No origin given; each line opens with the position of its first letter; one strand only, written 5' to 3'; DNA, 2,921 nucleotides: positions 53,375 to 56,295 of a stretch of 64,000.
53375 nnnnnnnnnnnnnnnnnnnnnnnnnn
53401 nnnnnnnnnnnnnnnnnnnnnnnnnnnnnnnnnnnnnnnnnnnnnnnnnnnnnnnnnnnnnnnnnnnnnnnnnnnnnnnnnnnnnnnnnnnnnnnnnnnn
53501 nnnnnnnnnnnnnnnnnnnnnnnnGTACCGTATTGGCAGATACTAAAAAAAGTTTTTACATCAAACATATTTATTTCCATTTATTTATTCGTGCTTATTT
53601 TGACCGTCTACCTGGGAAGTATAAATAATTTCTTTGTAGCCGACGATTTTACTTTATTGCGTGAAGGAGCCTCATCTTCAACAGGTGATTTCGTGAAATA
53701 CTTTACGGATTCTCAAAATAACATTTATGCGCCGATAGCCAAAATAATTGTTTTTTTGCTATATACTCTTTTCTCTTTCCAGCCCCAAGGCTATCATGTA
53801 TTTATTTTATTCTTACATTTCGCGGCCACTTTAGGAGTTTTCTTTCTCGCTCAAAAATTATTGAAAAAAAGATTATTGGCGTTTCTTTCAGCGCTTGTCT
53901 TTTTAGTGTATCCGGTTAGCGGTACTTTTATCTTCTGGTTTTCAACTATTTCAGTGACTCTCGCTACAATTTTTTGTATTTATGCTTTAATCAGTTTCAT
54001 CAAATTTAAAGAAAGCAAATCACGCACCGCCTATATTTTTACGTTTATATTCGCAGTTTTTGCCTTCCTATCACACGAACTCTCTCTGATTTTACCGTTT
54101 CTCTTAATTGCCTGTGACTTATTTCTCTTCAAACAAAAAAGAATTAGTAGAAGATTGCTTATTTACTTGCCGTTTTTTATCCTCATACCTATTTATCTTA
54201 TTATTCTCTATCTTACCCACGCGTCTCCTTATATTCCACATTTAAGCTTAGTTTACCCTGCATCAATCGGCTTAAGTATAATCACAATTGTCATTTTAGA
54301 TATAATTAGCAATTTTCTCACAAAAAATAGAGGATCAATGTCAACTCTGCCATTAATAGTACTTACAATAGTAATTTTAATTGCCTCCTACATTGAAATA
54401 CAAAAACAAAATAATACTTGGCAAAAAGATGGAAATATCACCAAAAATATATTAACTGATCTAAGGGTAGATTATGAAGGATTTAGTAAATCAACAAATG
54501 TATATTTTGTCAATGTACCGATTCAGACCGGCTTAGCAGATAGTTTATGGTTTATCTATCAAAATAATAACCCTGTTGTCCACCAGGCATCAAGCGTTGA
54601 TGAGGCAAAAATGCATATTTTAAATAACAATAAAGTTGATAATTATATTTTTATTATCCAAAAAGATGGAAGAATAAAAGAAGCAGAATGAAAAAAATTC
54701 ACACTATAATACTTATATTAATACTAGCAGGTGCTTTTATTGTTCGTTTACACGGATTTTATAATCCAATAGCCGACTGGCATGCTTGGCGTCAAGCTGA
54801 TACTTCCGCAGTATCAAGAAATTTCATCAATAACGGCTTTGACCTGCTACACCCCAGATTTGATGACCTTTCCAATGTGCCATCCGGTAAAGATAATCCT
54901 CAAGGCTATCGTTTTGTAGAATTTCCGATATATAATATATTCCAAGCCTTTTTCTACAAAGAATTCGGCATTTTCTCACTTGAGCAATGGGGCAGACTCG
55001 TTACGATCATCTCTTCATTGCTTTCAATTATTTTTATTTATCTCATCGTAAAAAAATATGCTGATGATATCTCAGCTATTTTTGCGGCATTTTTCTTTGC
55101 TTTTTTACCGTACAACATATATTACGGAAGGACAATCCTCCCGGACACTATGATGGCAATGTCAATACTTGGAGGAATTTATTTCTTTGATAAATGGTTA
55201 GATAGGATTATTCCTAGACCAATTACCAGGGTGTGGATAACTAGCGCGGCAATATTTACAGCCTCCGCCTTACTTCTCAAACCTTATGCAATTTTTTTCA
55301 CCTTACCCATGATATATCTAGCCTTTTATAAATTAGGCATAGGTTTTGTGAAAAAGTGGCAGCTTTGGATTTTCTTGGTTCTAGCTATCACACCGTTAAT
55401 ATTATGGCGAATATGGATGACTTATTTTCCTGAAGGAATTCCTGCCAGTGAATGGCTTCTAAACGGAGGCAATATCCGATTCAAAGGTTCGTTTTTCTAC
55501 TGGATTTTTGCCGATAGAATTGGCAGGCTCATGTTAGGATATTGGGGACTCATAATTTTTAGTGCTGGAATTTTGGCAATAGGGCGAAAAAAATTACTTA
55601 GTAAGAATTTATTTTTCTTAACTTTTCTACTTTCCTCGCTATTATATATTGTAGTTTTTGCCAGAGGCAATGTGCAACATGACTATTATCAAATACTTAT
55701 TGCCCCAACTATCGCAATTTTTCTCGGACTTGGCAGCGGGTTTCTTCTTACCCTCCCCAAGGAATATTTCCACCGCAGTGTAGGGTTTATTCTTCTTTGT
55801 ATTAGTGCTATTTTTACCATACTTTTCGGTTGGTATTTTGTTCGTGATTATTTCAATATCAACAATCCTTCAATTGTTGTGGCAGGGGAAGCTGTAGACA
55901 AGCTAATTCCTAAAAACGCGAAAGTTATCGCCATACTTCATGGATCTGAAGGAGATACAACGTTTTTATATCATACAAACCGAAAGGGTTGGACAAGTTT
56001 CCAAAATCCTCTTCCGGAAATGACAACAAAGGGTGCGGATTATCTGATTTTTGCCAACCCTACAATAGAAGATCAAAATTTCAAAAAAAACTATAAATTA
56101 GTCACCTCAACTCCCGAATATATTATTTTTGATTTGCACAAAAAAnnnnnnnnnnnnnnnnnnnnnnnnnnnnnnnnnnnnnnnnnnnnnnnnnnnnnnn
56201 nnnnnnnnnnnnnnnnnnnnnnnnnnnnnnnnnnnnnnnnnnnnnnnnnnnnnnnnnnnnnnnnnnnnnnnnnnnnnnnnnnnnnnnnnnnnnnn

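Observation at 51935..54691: Unusual single-polypeptide fusion of a Wzy_C (ligase/O-OTase) domain with a GT-C-like domain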

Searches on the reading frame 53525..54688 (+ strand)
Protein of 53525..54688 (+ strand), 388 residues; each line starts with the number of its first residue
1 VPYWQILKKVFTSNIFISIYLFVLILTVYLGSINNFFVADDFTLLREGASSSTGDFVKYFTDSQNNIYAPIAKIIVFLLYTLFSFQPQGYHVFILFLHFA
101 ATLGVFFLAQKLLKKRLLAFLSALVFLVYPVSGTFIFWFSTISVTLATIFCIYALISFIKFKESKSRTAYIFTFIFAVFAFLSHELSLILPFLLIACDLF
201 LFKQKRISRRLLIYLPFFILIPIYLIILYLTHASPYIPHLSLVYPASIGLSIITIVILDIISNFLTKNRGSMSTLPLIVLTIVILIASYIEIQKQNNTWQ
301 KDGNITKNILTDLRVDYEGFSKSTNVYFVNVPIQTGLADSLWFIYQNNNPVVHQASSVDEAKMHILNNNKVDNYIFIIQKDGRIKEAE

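Call 3: search_protein_families(library=pfam, proteins=[window:53525-54688:+], max_evalue=1)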
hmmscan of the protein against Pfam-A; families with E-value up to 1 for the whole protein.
window:53525-54688:+ (388 aa): 0 families

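Call 4: search_protein_families(library=ncbifam, proteins=[window:53525-54688:+], max_evalue=1)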
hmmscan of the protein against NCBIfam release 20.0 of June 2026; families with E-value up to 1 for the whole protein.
window:53525-54688:+ (388 aa): 0 families

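Call 8: find_homologous_proteins(query=window:53525-54688:+, max_evalue=0.001)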
Query window:53525-54688:+ (388 aa): 10 proteins with E <= 0.001 among 8000 candidates.
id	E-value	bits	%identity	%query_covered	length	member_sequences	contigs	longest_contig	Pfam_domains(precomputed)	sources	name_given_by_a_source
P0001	3.5e-81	292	44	60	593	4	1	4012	-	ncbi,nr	ncbi:hypothetical protein KJ980_05330, partial [Patescibacteria group bacterium]|nr:hypothetical pro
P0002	6.0e-81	291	45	59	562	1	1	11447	-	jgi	jgi:hypothetical protein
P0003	7.7e-65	238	43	59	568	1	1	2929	-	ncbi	-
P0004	4.1e-50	190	49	52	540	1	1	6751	PF04932.21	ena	-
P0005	2.1e-37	148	38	55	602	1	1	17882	-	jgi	-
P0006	1.3e-27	116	30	75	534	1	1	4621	-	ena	-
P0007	2.8e-11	62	29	59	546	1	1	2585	PF13431.13,PF13414.13,PF13176.13,PF13428.13,PF25064.2,PF14559.13,PF13371.13,PF00515.35,PF13424.13,PF13432.13,PF13181.13,PF07719.24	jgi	jgi:protein O-mannosyl-transferase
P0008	9.7e-9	54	24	57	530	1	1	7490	PF13431.13,PF13414.13,PF13371.13,PF00515.35,PF13424.13,PF13432.13,PF13181.13,PF07719.24,PF13231.13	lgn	-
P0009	2.2e-8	52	30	41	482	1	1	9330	-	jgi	jgi:hypothetical protein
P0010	4.5e-6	45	24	47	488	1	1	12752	PF13231.13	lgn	-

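Call 11: find_encoding_contigs(protein=P0002, flank=6000, max_places=3)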
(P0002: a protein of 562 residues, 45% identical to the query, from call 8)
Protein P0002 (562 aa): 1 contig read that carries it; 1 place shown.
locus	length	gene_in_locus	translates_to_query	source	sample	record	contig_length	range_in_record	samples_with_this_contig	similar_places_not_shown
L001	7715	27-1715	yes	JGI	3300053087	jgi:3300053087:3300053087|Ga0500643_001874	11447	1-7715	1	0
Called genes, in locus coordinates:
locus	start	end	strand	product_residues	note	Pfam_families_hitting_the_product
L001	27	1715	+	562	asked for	-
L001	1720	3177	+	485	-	PF02366:PMT (weak), PF13231:PMT_2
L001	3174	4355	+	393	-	PF13439:Glyco_transf_4, PF00534:Glycos_transf_1, PF13692:Glyco_trans_1_4, PF13524:Glyco_trans_1_2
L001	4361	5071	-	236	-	PF08241:Methyltransf_11, PF13847:Methyltransf_31 (weak), PF01209:Ubie_methyltran (weak)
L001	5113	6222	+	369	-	PF13439:Glyco_transf_4, PF20706:GT4-conflict, PF00534:Glycos_transf_1, PF13692:Glyco_trans_1_4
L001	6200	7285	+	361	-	PF00534:Glycos_transf_1, PF13692:Glyco_trans_1_4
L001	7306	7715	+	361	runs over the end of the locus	PF00483:NTP_transferase, PF22640:ManC_GMP_beta-helix (weak)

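Call 12: find_encoding_contigs(protein=P0005, flank=6000, max_places=3)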
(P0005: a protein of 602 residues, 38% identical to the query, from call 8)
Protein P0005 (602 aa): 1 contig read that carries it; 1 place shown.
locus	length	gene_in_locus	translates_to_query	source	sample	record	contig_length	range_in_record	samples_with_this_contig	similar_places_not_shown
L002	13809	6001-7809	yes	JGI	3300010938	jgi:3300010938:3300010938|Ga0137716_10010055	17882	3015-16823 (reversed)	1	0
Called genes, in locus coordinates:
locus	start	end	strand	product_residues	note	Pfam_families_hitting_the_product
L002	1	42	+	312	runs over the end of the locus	-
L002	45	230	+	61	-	-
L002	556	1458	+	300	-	PF01041:DegT_DnrJ_EryC1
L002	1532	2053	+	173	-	-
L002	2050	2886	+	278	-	-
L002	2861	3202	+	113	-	-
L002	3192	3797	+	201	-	PF25087:GMPPB_C (faint), PF00132:Hexapep, PF14602:Hexapep_2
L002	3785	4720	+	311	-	PF13641:Glyco_tranf_2_3, PF00535:Glycos_transf_2, PF10111:Glyco_tranf_2_2, PF13632:Glyco_trans_2_3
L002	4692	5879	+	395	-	-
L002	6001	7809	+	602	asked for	-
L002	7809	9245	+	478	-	PF02366:PMT (weak), PF13231:PMT_2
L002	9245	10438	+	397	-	PF13439:Glyco_transf_4 (weak), PF00534:Glycos_transf_1, PF13692:Glyco_trans_1_4, PF13524:Glyco_trans_1_2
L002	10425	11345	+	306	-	PF00535:Glycos_transf_2, PF10111:Glyco_tranf_2_2 (weak), PF13641:Glyco_tranf_2_3, PF13632:Glyco_trans_2_3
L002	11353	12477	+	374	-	PF13439:Glyco_transf_4, PF00534:Glycos_transf_1, PF13692:Glyco_trans_1_4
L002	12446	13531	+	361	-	PF13439:Glyco_transf_4 (faint), PF00534:Glycos_transf_1, PF13692:Glyco_trans_1_4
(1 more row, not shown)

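Call 24: search_solved_structures(query=A1, max_evalue=10, show_alignments=3)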
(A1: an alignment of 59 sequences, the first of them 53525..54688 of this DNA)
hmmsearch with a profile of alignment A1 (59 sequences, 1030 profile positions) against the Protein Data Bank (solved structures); distinct sequences matched with E-value up to 10: 0.

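Call 32: predict_structure(alignment_id=A1)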
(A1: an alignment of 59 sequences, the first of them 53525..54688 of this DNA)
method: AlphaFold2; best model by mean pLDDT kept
length: 388 residues; sequences in the alignment: 59
mean_pLDDT: 93.9   pTM: 0.92
mean pLDDT of the five models: 93.9, 93.6, 93.5, 92.9, 92.1
residues with pLDDT >= 90: 343; 70-90: 38; 50-70: 7; < 50: 0
segments of 3 or more residues with pLDDT < 50: none
pLDDT, mean of each block of 10 residues (from residue 1): 89 97 97 94 95 95 92 97 96 98 98 97 97 93 97 98 97 98 96 95 84 96 96 78 93 98 87 93 98 96 94 95 94 78 94 94 92 93 92
secondary structure, 60 per line:
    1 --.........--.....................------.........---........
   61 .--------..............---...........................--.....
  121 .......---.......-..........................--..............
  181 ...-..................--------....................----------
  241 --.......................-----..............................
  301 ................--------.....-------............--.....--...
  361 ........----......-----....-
elements in order: H3-11 H14-34 H41-49 H53-61 H70-83 H87-113 H116-127 H131-137 H139-164 H167-183 H185-202 H211-230 H243-265 H271-316 E325-329 H337-348 E351-355 H358-368 E373-378 E384-387

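Call 36: fold_search(model_id=the predicted structure, library=pdb)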
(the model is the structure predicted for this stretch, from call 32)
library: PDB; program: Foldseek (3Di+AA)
matches with E <= 10: 130; with E <= 0.001: 3
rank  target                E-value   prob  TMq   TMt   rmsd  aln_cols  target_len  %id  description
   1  5f15                  6.7e-04  1.00  0.48  0.36  13.7       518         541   11  Crystal Structure of ArnT from Cupriavidus metallidurans bound to Undecaprenyl phosphate (released 2016-02-17)
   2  5ogl_A                7.3e-04  1.00  0.53  0.32   9.3       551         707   12  Structure of bacterial oligosaccharyltransferase PglB in complex with an acceptor peptide and an lipid-linked oligosac (released 2017-10-25)
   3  8age_A                9.9e-04  1.00  0.54  0.36  10.7       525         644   12  Structure of yeast oligosaccharylransferase complex with acceptor peptide bound (released 2022-12-07)
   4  7oci_F                1.0e-03  1.00  0.54  0.36  11.4       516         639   11  Cryo-EM structure of yeast Ost6p containing oligosaccharyltransferase complex (released 2022-02-16)
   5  5ezm                  1.2e-03  1.00  0.51  0.39  13.2       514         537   11  Crystal Structure of ArnT from Cupriavidus metallidurans in the apo state (released 2016-02-17)
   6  3rce_A                2.0e-03  1.00  0.54  0.34   7.7       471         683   13  Bacterial oligosaccharyltransferase PglB (released 2011-06-15)
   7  6s7t_A                2.2e-03  1.00  0.43  0.25  16.3       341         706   13  Cryo-EM structure of human oligosaccharyltransferase complex OST-B (released 2019-12-18)
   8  6gxc_A                3.1e-03  1.00  0.51  0.31   9.2       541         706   12  Bacterial oligosaccharyltransferase PglB in complex with an inhibitory peptide and a reactive lipid-linked oligosaccha (released 2018-11-14)
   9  6p25_B                6.1e-03  1.00  0.41  0.25  12.6       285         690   14  Structure of S. cerevisiae protein O-mannosyltransferase Pmt1-Pmt2 complex bound to the sugar donor and a peptide acce (released 2019-07-10)
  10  6ezn_F                6.7e-03  1.00  0.55  0.35   9.8       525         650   12  Cryo-EM structure of the yeast oligosaccharyltransferase (OST) complex (released 2018-01-17)
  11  9e61_B                7.6e-03  1.00  0.41  0.24   5.9       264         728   12  Cryo-EM structure of Saccharomyces cerevisiae Pmt4 apo form (released 2025-10-15)
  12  7e9s_A                8.3e-03  1.00  0.40  0.20  16.0       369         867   14  Archaeal oligosaccharyltransferase AglB from Archaeoglobus fulgidus in complex with an inhibitory peptide and a dolich (released 2021-09-08)
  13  9e6i_B                8.7e-03  1.00  0.41  0.24   5.9       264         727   12  Cryo-EM structure of Saccharomyces cerevisiae Pmt4-Ccw5 complex (released 2025-10-15)
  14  3waj                  9.1e-03  1.00  0.41  0.22  14.3       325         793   13  Crystal structure of the Archaeoglobus fulgidus oligosaccharyltransferase (O29867_ARCFU) complex with Zn and sulfate (released 2013-10-30)
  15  9e61_A                1.2e-02  1.00  0.41  0.24   5.9       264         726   12  Cryo-EM structure of Saccharomyces cerevisiae Pmt4 apo form (released 2025-10-15)
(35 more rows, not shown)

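Call 66: search_protein_representatives(alignment_id=A4)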
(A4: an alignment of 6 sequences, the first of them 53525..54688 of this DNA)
Query: 6 sequences, 557 profile positions. Proteins with E-value up to 0.001 (for the whole library): 67222; up to 1e-10: 28007; up to 1e-30: 571. The best 150 are listed.
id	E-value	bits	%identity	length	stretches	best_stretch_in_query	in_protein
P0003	1.9e-245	832.3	-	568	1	2-555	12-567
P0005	7.2e-239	810.6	-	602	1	2-557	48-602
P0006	5.3e-204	695.5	-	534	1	45-556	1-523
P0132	6.1e-191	652.4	-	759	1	7-556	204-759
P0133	1.1e-190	651.5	-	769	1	1-552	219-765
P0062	3.3e-185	633.5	-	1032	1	1-551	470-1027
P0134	5.3e-182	622.9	-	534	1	28-555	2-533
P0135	1.4e-178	611.6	-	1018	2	1-554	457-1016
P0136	4.7e-176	603.3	-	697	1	4-556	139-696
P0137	2.4e-164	564.6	-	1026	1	4-555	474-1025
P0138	8.5e-164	562.8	-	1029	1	4-556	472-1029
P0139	5.5e-150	517.2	-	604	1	5-554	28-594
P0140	1.1e-148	512.9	-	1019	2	4-553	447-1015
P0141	2.1e-144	498.8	-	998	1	4-550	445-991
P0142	4.5e-143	494.4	-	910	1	7-555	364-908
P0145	3.2e-136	471.8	-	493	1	70-553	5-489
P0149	1.3e-131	456.6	-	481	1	77-531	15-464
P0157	2.7e-123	429.1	-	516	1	66-553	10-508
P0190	5.0e-77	276.4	-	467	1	77-507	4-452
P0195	6.2e-73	262.8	-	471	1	87-509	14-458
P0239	1.6e-47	179.0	-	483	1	77-552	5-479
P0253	8.3e-43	163.4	-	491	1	73-548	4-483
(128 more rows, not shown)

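Call 90: search_protein_families(library=pfam, proteins=[P0149, P0145, P0157, P0190, P0195, P0239, P0253, P0008, P0007, P0010], max_evalue=0.1)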
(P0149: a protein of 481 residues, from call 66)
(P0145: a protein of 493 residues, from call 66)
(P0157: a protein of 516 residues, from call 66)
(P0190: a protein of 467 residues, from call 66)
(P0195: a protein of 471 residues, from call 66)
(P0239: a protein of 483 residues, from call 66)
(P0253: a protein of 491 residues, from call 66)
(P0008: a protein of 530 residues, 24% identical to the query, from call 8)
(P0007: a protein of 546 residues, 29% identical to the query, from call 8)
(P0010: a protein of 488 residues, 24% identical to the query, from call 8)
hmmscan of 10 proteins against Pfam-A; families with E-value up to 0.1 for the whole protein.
P0149 (481 aa): 0 families

P0145 (493 aa): 0 families

P0157 (516 aa): 0 families

P0190 (467 aa): 1 family
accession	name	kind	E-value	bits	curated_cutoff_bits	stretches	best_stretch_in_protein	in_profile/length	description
PF16852.10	HHV-1_VABD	-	0.09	13.3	27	0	408-438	5-35/42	Herpes viral adaptor-to-host cellular mRNA binding domain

P0195 (471 aa): 1 family
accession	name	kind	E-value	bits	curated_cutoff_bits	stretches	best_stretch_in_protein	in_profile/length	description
PF17555.7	TssN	-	0.00015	21.7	30.3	1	293-401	5-112/274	Type VI secretion system, TssN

P0239 (483 aa): 0 families

P0253 (491 aa): 0 families

P0008 (530 aa): 12 families
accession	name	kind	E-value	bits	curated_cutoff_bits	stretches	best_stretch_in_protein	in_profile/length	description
PF00515.34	TPR_1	-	1.3e-16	60.1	27.8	2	420-449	3-32/34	Tetratricopeptide repeat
PF07719.23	TPR_2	-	5.5e-16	57.8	27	3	420-449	3-32/34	Tetratricopeptide repeat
PF13371.12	TPR_9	-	8.1e-12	45.4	35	1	428-479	5-56/73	Tetratricopeptide repeat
PF13432.12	TPR_16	-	7.9e-10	39.4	32.7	3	424-469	3-48/65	Tetratricopeptide repeat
PF13414.12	TPR_11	-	6.5e-09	35.8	26.8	1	426-466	2-42/42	TPR repeat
PF13181.12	TPR_8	-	2.7e-08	33.8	25.7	1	453-475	2-24/34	Tetratricopeptide repeat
PF13231.12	PMT_2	-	1.5e-06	28.9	26.1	1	91-216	20-145/160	Dolichyl-phosphate-mannose-protein mannosyltransferase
PF13431.12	TPR_17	-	2.3e-06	27.9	24.4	1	441-472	2-33/34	Tetratricopeptide repeat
PF13424.12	TPR_12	-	1.2e-05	25.8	30.1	0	452-501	3-60/77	Tetratricopeptide repeat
PF13428.12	TPR_14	-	0.00024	21.9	23.5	0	420-457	3-40/44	Tetratricopeptide repeat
PF13174.12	TPR_6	-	0.0005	21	26.3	0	488-514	2-28/33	Tetratricopeptide repeat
PF12895.13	ANAPC3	-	0.012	16.3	27.2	0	418-473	25-77/82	Anaphase-promoting complex, cyclosome, subunit 3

P0007 (546 aa): 18 families
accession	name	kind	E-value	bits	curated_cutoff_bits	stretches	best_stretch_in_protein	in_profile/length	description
PF00515.34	TPR_1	-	6.2e-21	73.7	27.8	3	427-457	3-33/34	Tetratricopeptide repeat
PF07719.23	TPR_2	-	6.4e-19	66.9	27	3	427-456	3-32/34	Tetratricopeptide repeat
PF13432.12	TPR_16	-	3.2e-16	59.9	32.7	2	463-525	1-63/65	Tetratricopeptide repeat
PF13181.12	TPR_8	-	3.1e-15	55.4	25.7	3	493-524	1-32/34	Tetratricopeptide repeat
PF13414.12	TPR_11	-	3.6e-14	52.6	26.8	2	466-507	1-42/42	TPR repeat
PF13424.12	TPR_12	-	9.7e-10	38.9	30.1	1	461-522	5-74/77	Tetratricopeptide repeat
PF13428.12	TPR_14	-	1.1e-09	38.4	23.5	2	460-500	2-42/44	Tetratricopeptide repeat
PF13431.12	TPR_17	-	2.1e-09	37.4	24.4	1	482-512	2-32/34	Tetratricopeptide repeat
PF14559.12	TPR_19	-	6e-08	33.3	25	1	436-499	2-64/68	Tetratricopeptide repeat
PF13371.12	TPR_9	-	1.1e-07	32.1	35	1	467-524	3-60/73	Tetratricopeptide repeat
PF13176.12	TPR_7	-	1.8e-06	28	27.9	0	463-487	3-29/36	Tetratricopeptide repeat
PF25064.1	ARM_TT21_5th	-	1.7e-05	25.5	27.8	1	463-521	5-63/117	TT21 fifth ARM repeats domain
PF25063.1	ARM_TT21_C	-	7.3e-05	23.2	35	1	461-523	97-159/209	Tetratricopeptide repeat protein 21 C-terminal ARM domain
PF13374.12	TPR_10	-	9.1e-05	22.8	27.5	0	495-521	4-30/42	Tetratricopeptide repeat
PF13174.12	TPR_6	-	0.0001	23.1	26.3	0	430-456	5-31/33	Tetratricopeptide repeat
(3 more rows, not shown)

P0010 (488 aa): 2 families
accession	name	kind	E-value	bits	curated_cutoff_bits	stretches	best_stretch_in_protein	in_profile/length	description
PF13231.12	PMT_2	-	3.6e-09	37.5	26.1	1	76-198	13-131/160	Dolichyl-phosphate-mannose-protein mannosyltransferase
PF11992.13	TgpA_N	-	0.0012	18.4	30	1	65-192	76-182/333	TgpA N-terminal domain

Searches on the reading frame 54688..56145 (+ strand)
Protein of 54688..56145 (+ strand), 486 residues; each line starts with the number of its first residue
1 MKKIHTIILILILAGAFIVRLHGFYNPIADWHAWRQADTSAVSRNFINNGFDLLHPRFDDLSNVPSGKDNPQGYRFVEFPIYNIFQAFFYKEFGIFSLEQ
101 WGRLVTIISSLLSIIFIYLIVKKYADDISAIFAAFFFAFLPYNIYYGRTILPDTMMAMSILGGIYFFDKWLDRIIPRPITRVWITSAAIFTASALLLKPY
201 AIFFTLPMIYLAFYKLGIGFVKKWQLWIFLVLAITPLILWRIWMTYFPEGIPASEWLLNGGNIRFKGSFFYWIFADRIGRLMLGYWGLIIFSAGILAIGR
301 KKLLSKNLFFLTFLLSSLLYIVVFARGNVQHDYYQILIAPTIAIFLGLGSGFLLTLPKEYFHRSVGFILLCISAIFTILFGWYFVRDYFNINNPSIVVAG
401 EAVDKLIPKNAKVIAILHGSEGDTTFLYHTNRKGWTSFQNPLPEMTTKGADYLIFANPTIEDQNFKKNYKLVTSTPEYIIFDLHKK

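Call 3: search_protein_families(library=pfam, proteins=[window:54688-56145:+], max_evalue=1)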
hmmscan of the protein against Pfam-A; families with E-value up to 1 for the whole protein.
window:54688-56145:+ (486 aa): 2 families
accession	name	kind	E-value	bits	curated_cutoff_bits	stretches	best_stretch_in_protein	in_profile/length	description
PF13231.12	PMT_2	-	1.7e-09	38.5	26.1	1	82-240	6-157/160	Dolichyl-phosphate-mannose-protein mannosyltransferase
PF02366.24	PMT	-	1.2e-05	25.5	22.7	1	103-232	86-218/245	Dolichyl-phosphate-mannose-protein mannosyltransferase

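Call 4: search_protein_families(library=ncbifam, proteins=[window:54688-56145:+], max_evalue=1)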
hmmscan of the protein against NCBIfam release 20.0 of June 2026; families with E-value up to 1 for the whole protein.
window:54688-56145:+ (486 aa): 2 families
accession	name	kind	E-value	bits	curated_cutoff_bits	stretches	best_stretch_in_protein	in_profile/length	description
TIGR03663.1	TIGR03663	subfamily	2.7e-05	23.4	126.25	1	99-214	70-177/435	flippase activity-associated protein Agl23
TIGR04154.1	archaeo_STT3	subfamily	0.0013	17.2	450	1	104-146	100-142/831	oligosaccharyl transferase, archaeosortase A system-associated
